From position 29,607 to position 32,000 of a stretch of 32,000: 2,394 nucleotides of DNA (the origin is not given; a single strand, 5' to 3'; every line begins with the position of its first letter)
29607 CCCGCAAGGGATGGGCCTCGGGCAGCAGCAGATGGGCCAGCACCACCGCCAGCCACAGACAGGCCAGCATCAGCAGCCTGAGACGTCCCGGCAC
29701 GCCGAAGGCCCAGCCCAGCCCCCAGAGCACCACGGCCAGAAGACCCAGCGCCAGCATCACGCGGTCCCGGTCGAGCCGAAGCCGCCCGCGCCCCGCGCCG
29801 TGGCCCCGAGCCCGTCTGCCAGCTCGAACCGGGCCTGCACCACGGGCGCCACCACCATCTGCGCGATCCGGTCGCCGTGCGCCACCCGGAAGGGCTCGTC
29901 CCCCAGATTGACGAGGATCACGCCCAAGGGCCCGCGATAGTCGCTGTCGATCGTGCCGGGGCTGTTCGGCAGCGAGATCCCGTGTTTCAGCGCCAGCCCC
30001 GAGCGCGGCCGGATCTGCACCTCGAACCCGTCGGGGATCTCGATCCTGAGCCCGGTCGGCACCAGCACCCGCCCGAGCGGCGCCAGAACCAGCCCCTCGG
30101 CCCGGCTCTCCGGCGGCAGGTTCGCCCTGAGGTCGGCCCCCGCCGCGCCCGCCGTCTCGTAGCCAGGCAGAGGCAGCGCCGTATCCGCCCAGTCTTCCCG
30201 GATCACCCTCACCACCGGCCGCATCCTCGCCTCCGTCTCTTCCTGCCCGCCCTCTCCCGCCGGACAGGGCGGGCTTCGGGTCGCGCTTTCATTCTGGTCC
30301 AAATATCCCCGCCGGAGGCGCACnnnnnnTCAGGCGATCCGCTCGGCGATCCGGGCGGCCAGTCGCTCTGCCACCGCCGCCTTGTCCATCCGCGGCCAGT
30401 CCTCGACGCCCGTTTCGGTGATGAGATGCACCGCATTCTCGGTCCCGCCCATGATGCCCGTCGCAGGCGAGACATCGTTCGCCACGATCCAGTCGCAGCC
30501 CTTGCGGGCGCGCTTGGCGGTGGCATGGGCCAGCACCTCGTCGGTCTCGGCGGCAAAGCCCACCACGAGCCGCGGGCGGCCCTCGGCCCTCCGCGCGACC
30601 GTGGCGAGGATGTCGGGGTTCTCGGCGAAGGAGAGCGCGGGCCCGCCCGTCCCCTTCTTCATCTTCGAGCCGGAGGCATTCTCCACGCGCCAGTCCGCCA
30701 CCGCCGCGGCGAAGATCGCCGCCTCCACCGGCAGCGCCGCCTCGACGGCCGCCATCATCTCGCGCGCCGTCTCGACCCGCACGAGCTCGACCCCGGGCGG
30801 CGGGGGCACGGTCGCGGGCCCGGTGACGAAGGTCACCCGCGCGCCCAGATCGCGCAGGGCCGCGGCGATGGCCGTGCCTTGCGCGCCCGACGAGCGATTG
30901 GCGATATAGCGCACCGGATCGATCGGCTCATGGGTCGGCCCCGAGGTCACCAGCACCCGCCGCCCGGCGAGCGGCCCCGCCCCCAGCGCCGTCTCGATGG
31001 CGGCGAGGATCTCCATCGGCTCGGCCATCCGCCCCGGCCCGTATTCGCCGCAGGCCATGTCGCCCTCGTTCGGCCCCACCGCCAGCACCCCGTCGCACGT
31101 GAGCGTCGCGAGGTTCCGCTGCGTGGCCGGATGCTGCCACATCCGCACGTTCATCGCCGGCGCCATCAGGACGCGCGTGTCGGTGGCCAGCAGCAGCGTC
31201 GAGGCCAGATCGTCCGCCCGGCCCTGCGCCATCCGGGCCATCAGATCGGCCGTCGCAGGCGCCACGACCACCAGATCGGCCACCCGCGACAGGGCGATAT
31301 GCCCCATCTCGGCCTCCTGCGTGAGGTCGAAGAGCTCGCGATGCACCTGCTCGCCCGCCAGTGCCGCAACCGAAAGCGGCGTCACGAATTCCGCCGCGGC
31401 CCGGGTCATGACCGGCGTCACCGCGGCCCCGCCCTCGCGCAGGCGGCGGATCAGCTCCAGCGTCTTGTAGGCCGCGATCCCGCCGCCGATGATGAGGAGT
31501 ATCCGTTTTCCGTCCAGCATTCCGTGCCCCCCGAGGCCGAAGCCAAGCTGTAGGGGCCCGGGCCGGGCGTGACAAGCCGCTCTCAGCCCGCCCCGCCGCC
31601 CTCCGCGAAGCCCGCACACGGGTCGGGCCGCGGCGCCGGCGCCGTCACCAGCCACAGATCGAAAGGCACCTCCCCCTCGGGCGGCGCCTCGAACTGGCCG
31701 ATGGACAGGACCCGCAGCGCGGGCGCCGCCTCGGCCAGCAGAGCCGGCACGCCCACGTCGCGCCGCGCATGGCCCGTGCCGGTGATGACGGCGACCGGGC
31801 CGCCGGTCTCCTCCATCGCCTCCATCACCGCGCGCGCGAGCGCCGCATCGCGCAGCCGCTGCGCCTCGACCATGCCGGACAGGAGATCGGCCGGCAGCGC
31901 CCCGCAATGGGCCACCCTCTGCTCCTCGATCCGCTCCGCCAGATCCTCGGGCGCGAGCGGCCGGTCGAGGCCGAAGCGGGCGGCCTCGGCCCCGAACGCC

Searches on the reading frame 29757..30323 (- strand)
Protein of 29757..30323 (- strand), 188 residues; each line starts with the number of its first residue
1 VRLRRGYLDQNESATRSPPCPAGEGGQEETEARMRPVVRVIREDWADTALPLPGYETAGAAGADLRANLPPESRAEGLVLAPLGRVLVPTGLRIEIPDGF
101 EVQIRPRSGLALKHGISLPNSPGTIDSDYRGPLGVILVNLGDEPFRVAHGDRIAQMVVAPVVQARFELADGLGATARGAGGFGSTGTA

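Call 47: search_protein_families(library=pfam, proteins=[window:29757-30323:-], max_evalue=0.0001)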
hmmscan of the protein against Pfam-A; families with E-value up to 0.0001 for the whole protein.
window:29757-30323:- (188 aa): 2 families
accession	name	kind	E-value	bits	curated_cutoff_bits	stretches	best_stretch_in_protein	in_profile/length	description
PF00692.24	dUTPase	-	5.1e-29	101.1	22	1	51-186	4-129/129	dUTPase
PF22769.1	DCD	-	1.3e-10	42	27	1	74-159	66-151/153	dCTP deaminase-like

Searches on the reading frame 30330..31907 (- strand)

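Call 47: search_protein_families(library=pfam, proteins=[window:30330-31907:-], max_evalue=0.0001)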
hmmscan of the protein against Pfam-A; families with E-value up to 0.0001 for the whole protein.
window:30330-31907:- (525 aa): 2 families
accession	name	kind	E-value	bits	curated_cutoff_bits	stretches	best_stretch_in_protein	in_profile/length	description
PF04127.22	DFP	-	1.7e-66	224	22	1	313-496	1-186/186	DNA/pantothenate metabolism flavoprotein C-terminal domain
PF02441.25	Flavoprotein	-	1.2e-30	106.7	22.7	1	134-305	1-159/162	Flavoprotein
